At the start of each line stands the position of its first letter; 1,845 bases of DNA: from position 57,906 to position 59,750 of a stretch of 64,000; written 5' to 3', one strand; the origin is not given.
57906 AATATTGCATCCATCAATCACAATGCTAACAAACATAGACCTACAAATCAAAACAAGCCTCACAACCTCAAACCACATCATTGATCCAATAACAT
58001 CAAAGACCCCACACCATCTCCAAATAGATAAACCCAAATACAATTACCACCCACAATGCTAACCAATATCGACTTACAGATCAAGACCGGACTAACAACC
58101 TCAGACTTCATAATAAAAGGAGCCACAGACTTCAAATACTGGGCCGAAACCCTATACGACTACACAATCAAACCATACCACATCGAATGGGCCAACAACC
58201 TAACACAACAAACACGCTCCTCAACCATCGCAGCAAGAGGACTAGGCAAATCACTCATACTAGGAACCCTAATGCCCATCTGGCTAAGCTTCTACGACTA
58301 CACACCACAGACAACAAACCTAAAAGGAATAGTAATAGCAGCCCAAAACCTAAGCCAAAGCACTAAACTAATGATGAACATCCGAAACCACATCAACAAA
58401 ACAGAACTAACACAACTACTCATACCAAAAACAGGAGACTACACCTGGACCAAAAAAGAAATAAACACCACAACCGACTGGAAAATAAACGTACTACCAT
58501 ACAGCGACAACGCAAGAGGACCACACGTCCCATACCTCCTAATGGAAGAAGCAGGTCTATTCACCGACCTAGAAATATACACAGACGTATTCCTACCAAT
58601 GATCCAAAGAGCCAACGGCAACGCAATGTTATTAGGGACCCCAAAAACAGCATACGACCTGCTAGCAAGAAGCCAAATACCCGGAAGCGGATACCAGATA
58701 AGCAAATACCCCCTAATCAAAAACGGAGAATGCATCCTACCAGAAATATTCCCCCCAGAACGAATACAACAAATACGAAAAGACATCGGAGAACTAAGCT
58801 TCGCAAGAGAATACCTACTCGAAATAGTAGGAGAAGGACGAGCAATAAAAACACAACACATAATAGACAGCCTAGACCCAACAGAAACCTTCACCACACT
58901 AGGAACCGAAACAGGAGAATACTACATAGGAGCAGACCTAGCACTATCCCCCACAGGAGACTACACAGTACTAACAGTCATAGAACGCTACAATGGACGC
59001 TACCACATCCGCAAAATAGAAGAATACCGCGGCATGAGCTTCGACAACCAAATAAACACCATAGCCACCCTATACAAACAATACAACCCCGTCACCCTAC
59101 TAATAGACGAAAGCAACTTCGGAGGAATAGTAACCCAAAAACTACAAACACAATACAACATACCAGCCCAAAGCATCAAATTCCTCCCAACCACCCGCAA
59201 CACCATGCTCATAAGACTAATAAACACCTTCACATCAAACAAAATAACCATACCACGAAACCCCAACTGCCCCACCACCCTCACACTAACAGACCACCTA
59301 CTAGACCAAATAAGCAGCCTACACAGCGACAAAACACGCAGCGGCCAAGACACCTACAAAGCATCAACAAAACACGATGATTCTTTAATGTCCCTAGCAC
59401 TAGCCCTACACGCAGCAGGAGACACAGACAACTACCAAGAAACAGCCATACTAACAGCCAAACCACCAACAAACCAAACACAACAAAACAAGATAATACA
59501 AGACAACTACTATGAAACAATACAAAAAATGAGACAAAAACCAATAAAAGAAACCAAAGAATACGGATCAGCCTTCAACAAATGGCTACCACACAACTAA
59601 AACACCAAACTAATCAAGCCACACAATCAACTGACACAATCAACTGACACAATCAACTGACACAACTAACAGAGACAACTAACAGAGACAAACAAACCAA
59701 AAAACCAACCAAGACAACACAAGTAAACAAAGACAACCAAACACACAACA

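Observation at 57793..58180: Triplicated, diverged terL start region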

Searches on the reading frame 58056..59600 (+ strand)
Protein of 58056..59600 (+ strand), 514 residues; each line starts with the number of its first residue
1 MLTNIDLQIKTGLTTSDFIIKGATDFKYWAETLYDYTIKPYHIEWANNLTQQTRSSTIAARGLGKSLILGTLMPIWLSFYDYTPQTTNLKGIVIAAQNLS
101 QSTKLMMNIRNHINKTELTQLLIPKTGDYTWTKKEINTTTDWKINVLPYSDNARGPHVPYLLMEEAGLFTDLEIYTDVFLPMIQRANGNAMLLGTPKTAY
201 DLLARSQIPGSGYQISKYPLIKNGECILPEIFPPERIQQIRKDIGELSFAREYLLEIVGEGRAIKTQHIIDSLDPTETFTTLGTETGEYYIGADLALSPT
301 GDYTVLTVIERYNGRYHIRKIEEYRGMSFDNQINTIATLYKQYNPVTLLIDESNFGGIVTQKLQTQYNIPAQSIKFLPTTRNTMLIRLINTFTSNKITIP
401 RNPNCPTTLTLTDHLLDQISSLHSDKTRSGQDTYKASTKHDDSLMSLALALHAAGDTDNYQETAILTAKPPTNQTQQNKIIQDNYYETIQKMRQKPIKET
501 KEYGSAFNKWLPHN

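Call 7: search_protein_families(library=pfam, proteins=[window:58056-59600:+], max_evalue=0.01)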
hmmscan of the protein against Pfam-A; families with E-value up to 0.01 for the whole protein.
window:58056-59600:+ (514 aa): 2 families
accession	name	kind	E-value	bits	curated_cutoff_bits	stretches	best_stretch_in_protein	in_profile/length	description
PF17289.8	Terminase_6C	-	5.3e-11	43.2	22.6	1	291-453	1-154/155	Terminase RNaseH-like domain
PF22530.2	Terminase-T7_RNaseH-like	-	0.00076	20.2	27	1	302-365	9-72/108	Terminase Bacteriophage T7, Ribonuclease H-like domain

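Call 8: search_protein_families(library=phrogs, proteins=[window:58056-59600:+], max_evalue=0.01)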
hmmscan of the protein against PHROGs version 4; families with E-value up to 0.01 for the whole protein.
window:58056-59600:+ (514 aa): 6 families
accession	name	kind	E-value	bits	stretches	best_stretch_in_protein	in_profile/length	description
phrog_38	-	head and packaging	1.6e-25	90.9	1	24-464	271-713/760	terminase large subunit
phrog_2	-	head and packaging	9.9e-20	71.9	1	40-455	268-593/807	terminase large subunit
phrog_5909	-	head and packaging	1.3e-17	64.8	1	237-454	48-268/285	terminase large subunit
phrog_5713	-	head and packaging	2e-08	35.3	1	324-451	1-118/143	terminase large subunit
phrog_7579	-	head and packaging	1.2e-06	28.9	1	124-272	76-228/239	terminase large subunit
phrog_5573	-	head and packaging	0.0064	16.9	0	221-407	21-202/250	terminase large subunit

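Call 10: search_dna_similar(query=window:58056-59600:+, collection=phages, mode=protein, max_rows=20)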
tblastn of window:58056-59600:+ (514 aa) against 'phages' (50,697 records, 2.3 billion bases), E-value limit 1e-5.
Records with a match: 7; places in all: 7; records where one place covers at least 80% of the query: 0.
Best place of each record, by identity: <60% 7.
By first word of the organism name: Bacteroides 6; Pasteurella 1.
By host as written in the record: Bacteroides thetaiotaomicron VPI-5485 1; Bacteroides thetaiotaomicron VPI-5490 1; Bacteroides thetaiotaomicron VPI-5487 1; Bacteroides thetaiotaomicron VPI-5488 1; Bacteroides thetaiotaomicron VPI-5489 1; Bacteroides thetaiotaomicron VPI-5494 1; Pasteurella multocida 1.
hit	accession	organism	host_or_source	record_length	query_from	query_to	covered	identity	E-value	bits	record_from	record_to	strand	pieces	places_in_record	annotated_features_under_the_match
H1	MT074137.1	Bacteroides phage DAC16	Bacteroides thetaiotaomicron VPI-5485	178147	11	354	67%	23.8%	2e-14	82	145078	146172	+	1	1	hypothetical protein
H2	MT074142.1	Bacteroides phage DAC23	Bacteroides thetaiotaomicron VPI-5490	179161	11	354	67%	23.8%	2e-14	82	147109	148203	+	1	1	hypothetical protein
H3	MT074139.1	Bacteroides phage DAC19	Bacteroides thetaiotaomicron VPI-5487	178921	11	354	67%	23.6%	5e-14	81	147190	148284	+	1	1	hypothetical protein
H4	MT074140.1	Bacteroides phage DAC20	Bacteroides thetaiotaomicron VPI-5488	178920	11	354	67%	23.6%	5e-14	81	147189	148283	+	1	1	hypothetical protein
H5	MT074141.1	Bacteroides phage DAC22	Bacteroides thetaiotaomicron VPI-5489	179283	11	354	67%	23.6%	5e-14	81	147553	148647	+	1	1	hypothetical protein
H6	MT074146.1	Bacteroides phage SJC03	Bacteroides thetaiotaomicron VPI-5494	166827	11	354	67%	23.6%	5e-14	81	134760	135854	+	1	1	hypothetical protein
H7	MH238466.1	Pasteurella phage AFS-2018a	Pasteurella multocida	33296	143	402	51%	23.9%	3e-7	59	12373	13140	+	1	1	terminase large subunit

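Call 12: find_related_loci(query=window:58056-59600:+, collection=viral_contigs, flank=4000)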
Query window:58056-59600:+ (514 aa) in viral_contigs; peptide patterns used: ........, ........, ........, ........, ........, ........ (x = any residue, [..] = any of these).
6 stretches matched a pattern, but none encodes a relative of the query by tblastn (E <= 1e-3).

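Call 13: find_homologous_proteins(query=window:58056-59600:+)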
Query window:58056-59600:+ (514 aa): 32 proteins with E <= 0.001 among 8000 candidates.
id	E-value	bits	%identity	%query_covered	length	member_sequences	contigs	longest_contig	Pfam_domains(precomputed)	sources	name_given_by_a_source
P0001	0.0e+0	1163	100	100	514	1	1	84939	PF17289.9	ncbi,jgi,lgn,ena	ncbi:MAG: hypothetical protein WC444_06135 [Candidatus Paceibacterota bacterium]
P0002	2.8e-279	945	81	99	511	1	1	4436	PF17289.9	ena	-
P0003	1.3e-118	415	42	91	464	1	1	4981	PF05127.22,PF17289.9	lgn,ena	-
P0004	3.4e-111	390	48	49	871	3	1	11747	PF17289.9,PF14528.12,PF14890.12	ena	-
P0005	1.1e-104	369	42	88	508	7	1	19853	PF17289.9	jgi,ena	-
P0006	1.2e-93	333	39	88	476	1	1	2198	PF17289.9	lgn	-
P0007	1.2e-77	280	33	89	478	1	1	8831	PF17289.9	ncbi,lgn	-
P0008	7.7e-75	271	33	94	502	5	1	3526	PF17289.9,PF03237.22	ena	-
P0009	1.5e-74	270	34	97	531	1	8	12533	PF17289.9,PF03237.22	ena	-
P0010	4.9e-61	225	31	93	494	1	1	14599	PF05127.22,PF00270.36,PF17289.9,PF03237.22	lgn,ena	-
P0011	9.6e-55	204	30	89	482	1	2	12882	PF05127.22,PF17289.9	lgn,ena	-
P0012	1.7e-54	203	30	86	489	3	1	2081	PF00270.36,PF17289.9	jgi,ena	-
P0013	8.9e-54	201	30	85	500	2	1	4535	-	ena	-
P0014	6.8e-48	182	30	87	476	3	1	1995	PF17289.9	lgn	-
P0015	5.9e-46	175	30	85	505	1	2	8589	PF03237.22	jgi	jgi:hypothetical protein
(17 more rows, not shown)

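Call 14: find_encoding_contigs(protein=P0002, flank=10000, max_places=4)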
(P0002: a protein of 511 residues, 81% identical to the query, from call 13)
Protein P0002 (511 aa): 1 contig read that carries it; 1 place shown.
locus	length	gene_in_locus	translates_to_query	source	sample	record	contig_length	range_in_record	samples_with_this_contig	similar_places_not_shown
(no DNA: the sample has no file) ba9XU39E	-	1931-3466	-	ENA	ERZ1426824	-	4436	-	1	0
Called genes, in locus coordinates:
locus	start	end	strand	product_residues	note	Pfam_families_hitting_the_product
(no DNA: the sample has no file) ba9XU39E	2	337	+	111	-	?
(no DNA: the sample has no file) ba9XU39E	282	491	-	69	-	-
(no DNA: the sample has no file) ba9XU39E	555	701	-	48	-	-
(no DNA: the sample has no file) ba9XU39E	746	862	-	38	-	-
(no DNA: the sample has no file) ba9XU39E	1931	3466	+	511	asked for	PF17289:Terminase_6C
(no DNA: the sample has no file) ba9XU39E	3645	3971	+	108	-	-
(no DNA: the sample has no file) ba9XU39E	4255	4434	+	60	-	?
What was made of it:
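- Tried and rejected: The 81%-identical P0002 contig has no DNA on file (call 14).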

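Call 15: find_encoding_contigs(protein=P0001, flank=10000, max_places=6)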
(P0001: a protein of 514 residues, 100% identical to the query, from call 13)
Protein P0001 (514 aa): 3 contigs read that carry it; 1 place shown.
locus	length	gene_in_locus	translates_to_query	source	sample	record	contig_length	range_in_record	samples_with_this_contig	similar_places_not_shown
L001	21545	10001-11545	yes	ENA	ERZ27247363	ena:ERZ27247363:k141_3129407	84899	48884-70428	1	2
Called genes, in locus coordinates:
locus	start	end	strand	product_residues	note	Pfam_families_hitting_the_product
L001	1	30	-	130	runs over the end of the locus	-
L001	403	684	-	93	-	-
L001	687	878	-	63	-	-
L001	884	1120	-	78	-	-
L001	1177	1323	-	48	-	-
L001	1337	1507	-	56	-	-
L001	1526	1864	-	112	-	-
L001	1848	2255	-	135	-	-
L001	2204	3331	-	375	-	PF22785:Tc-R-P (weak), PF22784:PTP-SAK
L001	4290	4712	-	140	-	-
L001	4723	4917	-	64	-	PF14520:HHH_5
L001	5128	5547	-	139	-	-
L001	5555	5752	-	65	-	-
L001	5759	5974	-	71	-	-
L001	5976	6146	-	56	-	-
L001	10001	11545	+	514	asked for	PF17289:Terminase_6C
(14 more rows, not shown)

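Call 16: find_encoding_contigs(protein=P0005, flank=6000, max_places=3)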
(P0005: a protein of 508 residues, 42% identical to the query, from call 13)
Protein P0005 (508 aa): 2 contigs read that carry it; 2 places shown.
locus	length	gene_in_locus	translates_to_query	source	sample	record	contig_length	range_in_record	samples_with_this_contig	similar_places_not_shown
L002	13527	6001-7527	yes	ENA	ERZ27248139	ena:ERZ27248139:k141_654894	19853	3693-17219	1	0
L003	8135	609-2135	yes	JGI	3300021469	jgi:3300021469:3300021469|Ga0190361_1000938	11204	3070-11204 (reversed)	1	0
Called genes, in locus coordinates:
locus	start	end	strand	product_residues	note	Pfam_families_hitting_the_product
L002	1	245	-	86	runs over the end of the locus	-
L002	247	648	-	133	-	-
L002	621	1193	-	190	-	PF22785:Tc-R-P, PF22784:PTP-SAK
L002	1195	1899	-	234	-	-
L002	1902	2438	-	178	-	-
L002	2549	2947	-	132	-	PF13936:HTH_38, PF11427:HTH_Tnp_Tc3_1 (weak)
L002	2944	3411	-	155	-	-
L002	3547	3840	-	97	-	-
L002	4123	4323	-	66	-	-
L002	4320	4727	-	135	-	-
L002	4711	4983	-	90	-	-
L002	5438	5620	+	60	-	-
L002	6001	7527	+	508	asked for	PF17289:Terminase_6C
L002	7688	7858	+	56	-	-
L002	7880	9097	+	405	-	PF06074:Portal_Mu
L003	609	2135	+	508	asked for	PF17289:Terminase_6C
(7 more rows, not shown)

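Call 17: find_encoding_contigs(protein=P0003, flank=6000, max_places=3)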
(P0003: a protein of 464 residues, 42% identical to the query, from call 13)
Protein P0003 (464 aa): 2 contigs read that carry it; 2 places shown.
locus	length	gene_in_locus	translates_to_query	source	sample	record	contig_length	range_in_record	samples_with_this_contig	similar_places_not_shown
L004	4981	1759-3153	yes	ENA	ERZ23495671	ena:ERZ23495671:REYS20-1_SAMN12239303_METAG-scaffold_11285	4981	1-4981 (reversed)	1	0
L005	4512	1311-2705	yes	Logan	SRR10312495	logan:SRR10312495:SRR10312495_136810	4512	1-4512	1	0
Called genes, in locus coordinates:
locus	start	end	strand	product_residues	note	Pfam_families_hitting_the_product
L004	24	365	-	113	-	-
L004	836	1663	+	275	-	PF07505:DUF5131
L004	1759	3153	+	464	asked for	PF05127:NAT10_TcmA_helicase (weak), PF17289:Terminase_6C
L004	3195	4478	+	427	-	PF06074:Portal_Mu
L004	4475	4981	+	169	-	?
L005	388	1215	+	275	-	PF07505:DUF5131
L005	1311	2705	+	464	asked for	PF05127:NAT10_TcmA_helicase (weak), PF17289:Terminase_6C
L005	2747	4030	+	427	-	PF06074:Portal_Mu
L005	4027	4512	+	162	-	?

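Call 18: find_encoding_contigs(protein=P0004, flank=6000, max_places=3)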
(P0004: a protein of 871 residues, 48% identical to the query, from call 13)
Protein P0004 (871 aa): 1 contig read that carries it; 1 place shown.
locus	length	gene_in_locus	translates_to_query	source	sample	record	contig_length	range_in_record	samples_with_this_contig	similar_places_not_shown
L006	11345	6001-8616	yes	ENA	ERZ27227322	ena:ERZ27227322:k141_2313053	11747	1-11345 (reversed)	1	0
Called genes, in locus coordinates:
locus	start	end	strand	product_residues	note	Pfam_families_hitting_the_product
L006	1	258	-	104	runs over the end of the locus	-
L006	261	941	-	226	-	-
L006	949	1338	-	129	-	-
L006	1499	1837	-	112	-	-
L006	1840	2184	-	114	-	-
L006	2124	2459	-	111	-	-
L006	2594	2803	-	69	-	-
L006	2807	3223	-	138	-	-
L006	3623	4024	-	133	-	-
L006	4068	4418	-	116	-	-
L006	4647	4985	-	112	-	-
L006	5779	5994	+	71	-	-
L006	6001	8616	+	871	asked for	PF14890:Intein_splicing, PF14528:LAGLIDADG_3, PF17289:Terminase_6C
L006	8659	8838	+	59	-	-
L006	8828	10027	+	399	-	PF06074:Portal_Mu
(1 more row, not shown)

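Call 31: find_related_loci(query=A2, collection=viral_contigs, flank=3000)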
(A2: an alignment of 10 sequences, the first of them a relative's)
Query A2 (514 aa) in viral_contigs; peptide patterns used: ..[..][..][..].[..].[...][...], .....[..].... (x = any residue, [..] = any of these).
97 stretches matched a pattern; 14 encode a relative of the query (tblastn E <= 1e-3); 14 distinct loci.
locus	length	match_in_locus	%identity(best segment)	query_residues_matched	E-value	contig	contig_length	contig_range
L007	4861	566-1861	43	10-445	8e-125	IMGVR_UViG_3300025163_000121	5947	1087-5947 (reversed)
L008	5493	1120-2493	44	1-454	6e-117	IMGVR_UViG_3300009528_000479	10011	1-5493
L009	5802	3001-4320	40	1-442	3e-115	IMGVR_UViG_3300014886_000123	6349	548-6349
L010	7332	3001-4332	33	14-454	4e-81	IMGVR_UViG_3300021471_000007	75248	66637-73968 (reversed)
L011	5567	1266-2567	34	26-454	3e-80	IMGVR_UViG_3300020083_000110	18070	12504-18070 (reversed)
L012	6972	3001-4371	33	8-457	2e-74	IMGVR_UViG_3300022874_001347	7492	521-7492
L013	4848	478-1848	33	8-457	2e-74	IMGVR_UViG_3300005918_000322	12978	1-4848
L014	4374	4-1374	31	7-473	6e-68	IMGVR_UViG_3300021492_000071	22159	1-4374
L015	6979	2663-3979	32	21-456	1e-65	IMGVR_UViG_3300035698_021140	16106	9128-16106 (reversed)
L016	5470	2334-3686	31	9-455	6e-65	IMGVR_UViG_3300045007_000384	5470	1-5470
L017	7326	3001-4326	28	18-457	4e-51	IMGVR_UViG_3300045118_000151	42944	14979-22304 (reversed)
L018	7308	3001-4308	28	18-450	2e-48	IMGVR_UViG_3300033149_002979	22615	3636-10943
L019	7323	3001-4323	29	18-457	2e-44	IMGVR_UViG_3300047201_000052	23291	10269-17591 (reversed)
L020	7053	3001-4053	25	36-374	2e-23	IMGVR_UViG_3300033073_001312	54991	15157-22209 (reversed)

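Call 33: find_related_loci(query=A3, collection=metagenome_contigs, flank=3000)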
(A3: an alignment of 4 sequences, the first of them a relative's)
Query A3 (514 aa) in metagenome_contigs; peptide patterns used: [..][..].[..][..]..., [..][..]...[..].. (x = any residue, [..] = any of these).
340 stretches matched a pattern; 6 encode a relative of the query (tblastn E <= 1e-3); 6 distinct loci.
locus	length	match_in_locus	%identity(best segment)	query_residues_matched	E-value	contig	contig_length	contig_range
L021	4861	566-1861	43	10-445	2e-125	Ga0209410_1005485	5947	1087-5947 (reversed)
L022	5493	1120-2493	44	1-454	1e-117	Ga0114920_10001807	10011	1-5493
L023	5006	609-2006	42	1-454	4e-115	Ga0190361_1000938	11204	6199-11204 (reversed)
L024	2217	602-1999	42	1-454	2e-120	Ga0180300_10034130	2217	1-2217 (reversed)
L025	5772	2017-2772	48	195-445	5e-79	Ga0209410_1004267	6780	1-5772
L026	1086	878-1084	87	1-69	1e-35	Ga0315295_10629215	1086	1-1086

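Call 34: find_related_loci(query=A3, collection=genome_contigs, flank=3000)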
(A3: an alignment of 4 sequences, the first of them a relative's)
Query A3 (514 aa) in genome_contigs; peptide patterns used: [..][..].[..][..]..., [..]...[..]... (x = any residue, [..] = any of these).
60 stretches matched a pattern, but none encodes a relative of the query by tblastn (E <= 1e-3).
